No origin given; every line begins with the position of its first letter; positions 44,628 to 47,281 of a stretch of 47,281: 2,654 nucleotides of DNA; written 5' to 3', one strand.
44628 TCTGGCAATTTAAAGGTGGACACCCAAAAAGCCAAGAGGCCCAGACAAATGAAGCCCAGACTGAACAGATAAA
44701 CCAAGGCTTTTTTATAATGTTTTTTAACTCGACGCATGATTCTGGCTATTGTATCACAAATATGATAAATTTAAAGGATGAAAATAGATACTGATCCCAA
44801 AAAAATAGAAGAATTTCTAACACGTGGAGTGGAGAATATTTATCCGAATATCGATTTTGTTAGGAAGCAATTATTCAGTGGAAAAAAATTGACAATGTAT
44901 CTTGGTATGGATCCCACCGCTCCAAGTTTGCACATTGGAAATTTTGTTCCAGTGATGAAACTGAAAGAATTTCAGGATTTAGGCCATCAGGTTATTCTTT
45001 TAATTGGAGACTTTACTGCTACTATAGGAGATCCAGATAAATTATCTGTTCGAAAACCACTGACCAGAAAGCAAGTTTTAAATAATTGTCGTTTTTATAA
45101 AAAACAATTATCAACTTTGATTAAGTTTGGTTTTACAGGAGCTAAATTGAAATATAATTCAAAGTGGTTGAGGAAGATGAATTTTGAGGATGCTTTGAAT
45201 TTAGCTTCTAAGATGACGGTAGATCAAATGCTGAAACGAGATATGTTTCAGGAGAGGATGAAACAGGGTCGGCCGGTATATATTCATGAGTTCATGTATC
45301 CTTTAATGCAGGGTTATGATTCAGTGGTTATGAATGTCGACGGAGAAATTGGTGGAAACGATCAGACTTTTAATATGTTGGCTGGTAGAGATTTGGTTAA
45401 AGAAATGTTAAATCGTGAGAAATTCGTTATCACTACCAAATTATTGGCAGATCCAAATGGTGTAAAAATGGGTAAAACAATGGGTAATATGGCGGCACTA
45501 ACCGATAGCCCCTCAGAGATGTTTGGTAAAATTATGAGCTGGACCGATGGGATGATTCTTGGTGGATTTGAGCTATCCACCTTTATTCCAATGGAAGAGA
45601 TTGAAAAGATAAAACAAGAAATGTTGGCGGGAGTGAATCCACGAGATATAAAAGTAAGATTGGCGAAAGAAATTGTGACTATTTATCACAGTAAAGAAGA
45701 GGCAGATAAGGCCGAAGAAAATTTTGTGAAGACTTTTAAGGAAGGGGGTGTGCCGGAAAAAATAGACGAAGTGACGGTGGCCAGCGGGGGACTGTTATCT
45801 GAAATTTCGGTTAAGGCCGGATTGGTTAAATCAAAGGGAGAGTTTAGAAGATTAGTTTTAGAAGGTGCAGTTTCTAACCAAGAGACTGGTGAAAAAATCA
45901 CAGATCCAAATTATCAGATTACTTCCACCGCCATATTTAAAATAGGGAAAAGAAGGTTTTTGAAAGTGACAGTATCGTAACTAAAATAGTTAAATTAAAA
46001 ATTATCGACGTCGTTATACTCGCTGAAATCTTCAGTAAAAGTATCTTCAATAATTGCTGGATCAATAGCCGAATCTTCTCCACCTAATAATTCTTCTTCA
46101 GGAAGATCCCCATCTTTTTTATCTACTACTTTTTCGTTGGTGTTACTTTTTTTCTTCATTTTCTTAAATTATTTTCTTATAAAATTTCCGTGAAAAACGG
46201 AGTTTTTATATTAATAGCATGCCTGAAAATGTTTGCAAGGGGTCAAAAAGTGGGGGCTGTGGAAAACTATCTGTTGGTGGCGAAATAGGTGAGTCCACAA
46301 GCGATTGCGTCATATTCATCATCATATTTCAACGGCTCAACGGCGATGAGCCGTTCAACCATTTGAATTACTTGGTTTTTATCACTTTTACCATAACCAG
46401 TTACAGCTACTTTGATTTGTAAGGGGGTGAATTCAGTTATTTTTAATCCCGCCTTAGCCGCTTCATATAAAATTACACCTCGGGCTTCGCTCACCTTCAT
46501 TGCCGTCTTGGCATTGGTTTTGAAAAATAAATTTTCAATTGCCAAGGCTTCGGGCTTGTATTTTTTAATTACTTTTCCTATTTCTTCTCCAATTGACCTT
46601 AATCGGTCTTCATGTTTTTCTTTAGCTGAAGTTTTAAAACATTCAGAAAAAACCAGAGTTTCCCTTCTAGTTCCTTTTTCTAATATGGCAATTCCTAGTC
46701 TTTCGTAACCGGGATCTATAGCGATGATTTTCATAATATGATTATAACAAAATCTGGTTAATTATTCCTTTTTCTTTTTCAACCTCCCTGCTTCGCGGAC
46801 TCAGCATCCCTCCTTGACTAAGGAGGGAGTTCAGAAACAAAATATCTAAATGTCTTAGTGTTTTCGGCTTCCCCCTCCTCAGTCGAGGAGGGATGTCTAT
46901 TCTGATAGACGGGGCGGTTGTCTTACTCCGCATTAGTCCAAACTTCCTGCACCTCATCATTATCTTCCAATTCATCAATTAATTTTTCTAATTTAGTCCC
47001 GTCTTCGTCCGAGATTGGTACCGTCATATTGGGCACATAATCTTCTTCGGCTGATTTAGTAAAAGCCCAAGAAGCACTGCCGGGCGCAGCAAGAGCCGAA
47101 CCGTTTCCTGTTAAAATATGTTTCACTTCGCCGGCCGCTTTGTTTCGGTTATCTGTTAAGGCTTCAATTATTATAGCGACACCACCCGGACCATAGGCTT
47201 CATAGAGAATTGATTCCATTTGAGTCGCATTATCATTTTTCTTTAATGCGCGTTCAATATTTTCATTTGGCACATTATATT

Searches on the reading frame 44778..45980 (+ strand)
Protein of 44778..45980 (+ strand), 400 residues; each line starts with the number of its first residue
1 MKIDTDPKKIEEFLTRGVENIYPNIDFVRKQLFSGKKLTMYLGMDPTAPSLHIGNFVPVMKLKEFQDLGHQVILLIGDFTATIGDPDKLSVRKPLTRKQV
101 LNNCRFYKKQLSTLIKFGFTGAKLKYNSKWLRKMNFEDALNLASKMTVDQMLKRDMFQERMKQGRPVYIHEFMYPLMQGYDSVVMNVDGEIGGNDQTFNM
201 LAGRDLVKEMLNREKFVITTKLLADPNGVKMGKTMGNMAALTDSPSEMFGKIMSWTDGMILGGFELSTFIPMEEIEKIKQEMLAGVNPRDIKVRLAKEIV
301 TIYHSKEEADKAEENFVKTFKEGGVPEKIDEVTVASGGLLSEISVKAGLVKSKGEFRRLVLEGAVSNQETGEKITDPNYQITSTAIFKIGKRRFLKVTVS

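Call 12: search_protein_families(library=pfam, proteins=[window:44778-45980:+])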
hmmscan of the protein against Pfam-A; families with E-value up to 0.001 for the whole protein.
window:44778-45980:+ (400 aa): 1 family
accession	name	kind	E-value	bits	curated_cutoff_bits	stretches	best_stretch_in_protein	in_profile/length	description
PF00579.31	tRNA-synt_1b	-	7.8e-71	239.2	21.1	1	36-321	4-292/292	tRNA synthetases class I (W and Y)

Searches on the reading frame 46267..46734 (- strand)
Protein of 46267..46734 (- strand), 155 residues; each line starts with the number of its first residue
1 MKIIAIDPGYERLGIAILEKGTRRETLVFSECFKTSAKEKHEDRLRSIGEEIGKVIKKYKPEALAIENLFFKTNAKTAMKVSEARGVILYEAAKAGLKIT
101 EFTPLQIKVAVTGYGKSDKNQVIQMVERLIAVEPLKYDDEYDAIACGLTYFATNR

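Call 12: search_protein_families(library=pfam, proteins=[window:46267-46734:-])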
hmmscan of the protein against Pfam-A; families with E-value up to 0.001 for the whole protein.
window:46267-46734:- (155 aa): 1 family
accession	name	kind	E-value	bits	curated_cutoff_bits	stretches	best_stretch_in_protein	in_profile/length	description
PF02075.23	RuvC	-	2.7e-36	125.1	22.2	1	3-149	1-147/148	Crossover junction endodeoxyribonuclease RuvC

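Call 48: find_encoding_contigs(protein=window:46267-46734:-, flank=1500, max_places=10)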
Protein window:46267-46734:- (155 aa): 3 contigs read that carry it; 3 places shown.
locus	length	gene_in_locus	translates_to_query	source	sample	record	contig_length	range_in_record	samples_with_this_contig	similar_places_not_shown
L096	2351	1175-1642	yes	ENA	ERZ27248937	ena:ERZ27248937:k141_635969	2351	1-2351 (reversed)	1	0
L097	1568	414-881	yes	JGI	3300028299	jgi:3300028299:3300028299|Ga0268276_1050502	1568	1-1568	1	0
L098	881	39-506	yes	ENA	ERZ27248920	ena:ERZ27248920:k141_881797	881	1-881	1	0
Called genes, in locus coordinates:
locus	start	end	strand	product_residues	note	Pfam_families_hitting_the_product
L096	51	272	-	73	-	-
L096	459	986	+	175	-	PF20772:TACO1_YebC_N, PF01709:Transcrip_reg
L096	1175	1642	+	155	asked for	PF02075:RuvC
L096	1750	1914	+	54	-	-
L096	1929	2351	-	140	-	?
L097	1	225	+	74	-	?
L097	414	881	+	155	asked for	PF02075:RuvC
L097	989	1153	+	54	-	-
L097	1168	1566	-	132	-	?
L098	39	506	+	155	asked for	PF02075:RuvC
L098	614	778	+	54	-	-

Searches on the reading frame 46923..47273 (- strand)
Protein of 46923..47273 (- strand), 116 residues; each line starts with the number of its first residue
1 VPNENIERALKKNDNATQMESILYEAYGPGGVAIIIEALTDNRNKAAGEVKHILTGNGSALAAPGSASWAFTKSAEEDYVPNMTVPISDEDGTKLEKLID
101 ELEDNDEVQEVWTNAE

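Call 12: search_protein_families(library=pfam, proteins=[window:46923-47273:-])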
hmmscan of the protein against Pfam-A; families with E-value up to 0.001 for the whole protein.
window:46923-47273:- (116 aa): 1 family
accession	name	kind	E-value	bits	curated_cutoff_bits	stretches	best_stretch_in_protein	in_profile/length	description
PF01709.26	Transcrip_reg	-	5.8e-31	107.8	27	2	19-74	1-56/160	TACO1/YebC second and third domain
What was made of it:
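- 46923..47273 (-): 3' part of yebC, upstream of the doublet (context only). Call 12.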
